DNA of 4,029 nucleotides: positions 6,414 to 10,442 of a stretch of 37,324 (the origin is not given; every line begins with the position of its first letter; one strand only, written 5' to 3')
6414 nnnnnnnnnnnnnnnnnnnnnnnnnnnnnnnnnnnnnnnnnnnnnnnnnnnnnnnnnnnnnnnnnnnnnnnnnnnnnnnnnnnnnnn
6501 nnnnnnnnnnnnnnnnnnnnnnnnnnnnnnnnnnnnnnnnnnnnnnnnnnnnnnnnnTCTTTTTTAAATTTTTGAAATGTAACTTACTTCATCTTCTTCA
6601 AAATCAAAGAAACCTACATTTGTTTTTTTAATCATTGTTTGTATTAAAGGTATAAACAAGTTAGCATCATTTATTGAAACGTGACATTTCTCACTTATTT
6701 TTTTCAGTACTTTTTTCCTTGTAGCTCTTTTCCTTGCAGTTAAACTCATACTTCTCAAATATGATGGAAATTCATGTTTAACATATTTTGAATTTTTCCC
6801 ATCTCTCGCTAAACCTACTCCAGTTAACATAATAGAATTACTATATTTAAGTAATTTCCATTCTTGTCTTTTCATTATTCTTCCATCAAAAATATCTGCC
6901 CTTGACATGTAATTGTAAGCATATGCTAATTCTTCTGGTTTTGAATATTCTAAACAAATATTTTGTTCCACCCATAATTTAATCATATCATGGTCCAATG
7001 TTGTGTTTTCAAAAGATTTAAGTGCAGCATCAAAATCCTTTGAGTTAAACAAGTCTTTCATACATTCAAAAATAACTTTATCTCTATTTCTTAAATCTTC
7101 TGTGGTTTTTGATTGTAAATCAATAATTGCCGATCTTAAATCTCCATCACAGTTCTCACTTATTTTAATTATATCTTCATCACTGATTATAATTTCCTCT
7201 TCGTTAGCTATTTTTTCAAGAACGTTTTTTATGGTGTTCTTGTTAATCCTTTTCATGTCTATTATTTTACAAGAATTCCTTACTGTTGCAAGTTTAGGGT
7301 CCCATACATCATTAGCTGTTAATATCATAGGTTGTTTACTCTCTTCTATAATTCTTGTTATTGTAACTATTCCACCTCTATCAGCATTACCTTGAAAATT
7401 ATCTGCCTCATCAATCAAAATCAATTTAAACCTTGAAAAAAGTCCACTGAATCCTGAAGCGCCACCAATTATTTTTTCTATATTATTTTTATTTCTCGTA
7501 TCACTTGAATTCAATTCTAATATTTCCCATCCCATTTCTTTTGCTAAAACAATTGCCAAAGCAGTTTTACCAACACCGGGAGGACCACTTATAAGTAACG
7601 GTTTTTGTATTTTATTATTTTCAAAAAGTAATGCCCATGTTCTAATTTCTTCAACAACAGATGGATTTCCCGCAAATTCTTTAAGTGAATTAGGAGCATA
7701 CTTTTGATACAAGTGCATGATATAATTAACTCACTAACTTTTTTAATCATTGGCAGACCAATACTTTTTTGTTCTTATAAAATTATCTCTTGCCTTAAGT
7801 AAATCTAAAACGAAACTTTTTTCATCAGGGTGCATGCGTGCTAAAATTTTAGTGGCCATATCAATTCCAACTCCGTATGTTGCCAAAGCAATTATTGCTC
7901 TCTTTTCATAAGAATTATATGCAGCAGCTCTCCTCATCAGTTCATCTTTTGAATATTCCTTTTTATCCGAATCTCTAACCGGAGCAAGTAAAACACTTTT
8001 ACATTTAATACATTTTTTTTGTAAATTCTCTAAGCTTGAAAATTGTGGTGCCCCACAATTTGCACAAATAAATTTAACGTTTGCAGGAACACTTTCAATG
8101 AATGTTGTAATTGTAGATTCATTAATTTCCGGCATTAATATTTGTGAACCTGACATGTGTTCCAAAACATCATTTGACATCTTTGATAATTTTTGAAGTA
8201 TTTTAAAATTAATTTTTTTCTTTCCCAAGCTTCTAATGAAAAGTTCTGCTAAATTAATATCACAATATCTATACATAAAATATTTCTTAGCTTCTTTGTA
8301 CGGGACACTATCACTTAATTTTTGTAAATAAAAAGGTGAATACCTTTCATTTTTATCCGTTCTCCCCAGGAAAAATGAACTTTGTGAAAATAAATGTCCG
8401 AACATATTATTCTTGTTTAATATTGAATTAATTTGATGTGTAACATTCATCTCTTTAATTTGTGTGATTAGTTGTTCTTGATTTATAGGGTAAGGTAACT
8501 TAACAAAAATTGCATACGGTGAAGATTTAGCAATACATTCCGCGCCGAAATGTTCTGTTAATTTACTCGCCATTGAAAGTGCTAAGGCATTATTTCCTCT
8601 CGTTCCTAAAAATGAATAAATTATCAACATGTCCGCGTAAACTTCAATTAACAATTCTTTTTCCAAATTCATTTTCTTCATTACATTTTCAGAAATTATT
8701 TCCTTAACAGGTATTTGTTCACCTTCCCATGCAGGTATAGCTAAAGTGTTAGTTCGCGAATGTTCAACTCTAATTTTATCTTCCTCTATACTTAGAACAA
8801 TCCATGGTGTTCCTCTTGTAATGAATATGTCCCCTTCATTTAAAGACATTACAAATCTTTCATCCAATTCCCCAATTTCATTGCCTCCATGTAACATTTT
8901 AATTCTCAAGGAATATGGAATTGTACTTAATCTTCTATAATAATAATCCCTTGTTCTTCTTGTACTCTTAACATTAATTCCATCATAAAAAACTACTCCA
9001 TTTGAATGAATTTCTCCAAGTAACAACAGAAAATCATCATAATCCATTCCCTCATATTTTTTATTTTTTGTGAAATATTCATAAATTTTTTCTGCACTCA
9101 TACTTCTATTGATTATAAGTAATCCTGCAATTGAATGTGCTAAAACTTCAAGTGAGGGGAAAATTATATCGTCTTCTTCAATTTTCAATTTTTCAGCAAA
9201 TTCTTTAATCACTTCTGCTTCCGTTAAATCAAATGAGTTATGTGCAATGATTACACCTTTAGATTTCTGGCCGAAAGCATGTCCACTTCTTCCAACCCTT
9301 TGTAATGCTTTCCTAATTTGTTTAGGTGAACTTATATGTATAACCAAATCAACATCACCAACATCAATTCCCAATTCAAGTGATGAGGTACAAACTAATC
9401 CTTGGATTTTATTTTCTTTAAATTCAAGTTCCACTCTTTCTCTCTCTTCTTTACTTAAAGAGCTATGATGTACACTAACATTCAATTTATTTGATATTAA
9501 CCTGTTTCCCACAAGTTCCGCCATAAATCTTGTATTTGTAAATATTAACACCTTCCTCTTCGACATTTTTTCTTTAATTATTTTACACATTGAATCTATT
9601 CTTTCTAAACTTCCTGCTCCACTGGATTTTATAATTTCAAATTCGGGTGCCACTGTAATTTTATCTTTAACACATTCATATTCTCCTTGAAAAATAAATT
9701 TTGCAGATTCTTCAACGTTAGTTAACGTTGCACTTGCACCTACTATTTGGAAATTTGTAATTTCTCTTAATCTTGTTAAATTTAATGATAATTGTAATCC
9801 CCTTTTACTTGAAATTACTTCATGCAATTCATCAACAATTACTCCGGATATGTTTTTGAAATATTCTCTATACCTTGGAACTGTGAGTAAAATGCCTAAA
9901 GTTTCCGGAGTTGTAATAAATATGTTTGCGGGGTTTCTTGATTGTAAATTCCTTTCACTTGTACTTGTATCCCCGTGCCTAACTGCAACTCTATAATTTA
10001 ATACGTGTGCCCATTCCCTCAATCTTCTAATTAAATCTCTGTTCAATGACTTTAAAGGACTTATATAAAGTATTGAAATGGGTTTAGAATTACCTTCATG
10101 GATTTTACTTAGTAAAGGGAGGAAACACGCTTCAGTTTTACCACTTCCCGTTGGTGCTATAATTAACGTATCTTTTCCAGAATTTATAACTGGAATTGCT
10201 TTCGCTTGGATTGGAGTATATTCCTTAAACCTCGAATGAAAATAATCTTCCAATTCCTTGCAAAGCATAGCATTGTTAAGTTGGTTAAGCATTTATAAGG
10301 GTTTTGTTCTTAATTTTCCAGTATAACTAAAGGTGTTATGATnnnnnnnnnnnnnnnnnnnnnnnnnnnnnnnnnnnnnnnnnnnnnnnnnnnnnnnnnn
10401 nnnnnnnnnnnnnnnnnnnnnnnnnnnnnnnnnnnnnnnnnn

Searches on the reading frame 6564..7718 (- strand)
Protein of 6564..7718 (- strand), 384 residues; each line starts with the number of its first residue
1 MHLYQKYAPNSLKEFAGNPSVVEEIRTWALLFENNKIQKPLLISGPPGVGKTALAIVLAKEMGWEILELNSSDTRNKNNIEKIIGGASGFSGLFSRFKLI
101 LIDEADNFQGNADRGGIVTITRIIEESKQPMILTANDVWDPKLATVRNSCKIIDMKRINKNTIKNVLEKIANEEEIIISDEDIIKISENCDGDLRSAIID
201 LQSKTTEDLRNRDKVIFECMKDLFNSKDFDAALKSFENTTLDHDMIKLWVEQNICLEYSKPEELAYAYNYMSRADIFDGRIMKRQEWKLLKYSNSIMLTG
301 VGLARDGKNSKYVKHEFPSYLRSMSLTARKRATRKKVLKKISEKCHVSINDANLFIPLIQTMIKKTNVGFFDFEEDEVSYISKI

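Call 21: search_protein_families(library=pfam, proteins=[window:6564-7718:-], max_evalue=0.001)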
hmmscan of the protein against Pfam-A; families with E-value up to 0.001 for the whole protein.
window:6564-7718:- (384 aa): 10 families
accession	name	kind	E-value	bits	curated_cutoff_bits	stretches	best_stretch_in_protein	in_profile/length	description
PF00004.35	AAA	-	1.4e-12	48.7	21.2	1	41-147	1-120/131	ATPase family associated with various cellular activities (AAA)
PF03215.21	Rad17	-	3.5e-09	37.3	23.8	1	4-79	10-87/186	Rad17 P-loop domain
PF21960.2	RCF1-5-like_lid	-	6.3e-09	36.1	27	1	165-204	1-41/43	RCF1/5-like, AAA+ ATPase lid domain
PF05496.18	RuvB_N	-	2.8e-07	30.9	27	1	9-68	3-63/159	Holliday junction DNA helicase RuvB P-loop domain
PF06068.19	TIP49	-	0.0001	22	23.8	1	32-66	43-78/347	TIP49 P-loop domain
PF08519.17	RFC1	-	0.00025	21.6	23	1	271-359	1-88/158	Replication factor RFC1 C terminal domain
PF20720.3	nSTAND3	-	0.00051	20.2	27.2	1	39-72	18-54/155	Novel STAND NTPase 3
PF13177.12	DNA_pol3_delta2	-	0.00058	20.3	27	0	28-62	9-43/161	DNA polymerase III, delta subunit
PF13173.12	AAA_14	-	0.00066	20.1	27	0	39-109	3-75/129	AAA domain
PF13238.12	AAA_18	-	0.00075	20.4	29.4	0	42-80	2-37/128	AAA domain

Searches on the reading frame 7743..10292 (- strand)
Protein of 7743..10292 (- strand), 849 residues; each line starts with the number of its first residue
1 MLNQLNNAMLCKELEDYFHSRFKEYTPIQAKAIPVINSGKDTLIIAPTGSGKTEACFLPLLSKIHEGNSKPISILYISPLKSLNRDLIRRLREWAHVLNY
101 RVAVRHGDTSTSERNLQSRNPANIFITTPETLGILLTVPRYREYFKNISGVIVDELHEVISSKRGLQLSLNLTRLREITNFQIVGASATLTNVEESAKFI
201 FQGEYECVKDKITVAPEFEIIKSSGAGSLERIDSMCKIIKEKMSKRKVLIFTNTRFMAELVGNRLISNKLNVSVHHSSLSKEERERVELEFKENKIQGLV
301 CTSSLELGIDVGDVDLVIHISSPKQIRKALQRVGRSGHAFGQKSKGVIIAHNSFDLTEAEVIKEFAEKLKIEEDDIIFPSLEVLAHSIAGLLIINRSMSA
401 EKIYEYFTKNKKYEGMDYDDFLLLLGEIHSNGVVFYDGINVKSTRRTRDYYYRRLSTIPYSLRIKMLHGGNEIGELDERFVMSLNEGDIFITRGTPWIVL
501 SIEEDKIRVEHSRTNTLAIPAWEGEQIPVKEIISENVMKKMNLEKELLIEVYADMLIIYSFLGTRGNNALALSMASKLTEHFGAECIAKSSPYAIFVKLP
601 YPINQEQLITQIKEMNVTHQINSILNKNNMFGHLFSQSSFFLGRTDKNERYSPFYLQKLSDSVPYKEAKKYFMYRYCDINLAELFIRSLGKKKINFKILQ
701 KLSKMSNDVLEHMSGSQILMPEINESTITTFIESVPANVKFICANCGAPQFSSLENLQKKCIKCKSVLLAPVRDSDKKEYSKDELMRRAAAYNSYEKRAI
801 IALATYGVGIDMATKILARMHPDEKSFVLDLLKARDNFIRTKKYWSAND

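Call 21: search_protein_families(library=pfam, proteins=[window:7743-10292:-], max_evalue=0.001)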
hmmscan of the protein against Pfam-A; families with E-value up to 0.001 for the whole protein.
window:7743-10292:- (849 aa): 6 families
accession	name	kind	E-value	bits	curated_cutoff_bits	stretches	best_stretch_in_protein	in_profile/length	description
PF00270.35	DEAD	-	8.7e-38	130.1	26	1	26-195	1-166/167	DEAD/DEAH box helicase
PF00271.37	Helicase_C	-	1e-24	87.3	23.5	1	231-338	2-108/110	Helicase conserved C-terminal domain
PF08494.16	DEAD_assoc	-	9.3e-12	45.6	23.5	1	545-705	5-190/191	DEAD/H associated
PF19306.5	WH_Lhr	-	7.5e-09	35.6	27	1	371-515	8-164/168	Large helicase-related protein, winged helix domain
PF04851.21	ResIII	-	7.6e-09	36.1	22.5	1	36-190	15-162/164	Type III restriction enzyme, res subunit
PF22590.2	Cas3-like_C_2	-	0.00038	21.1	27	0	247-335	4-100/106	CRISPR-associated nuclease/helicase Cas3, C-terminal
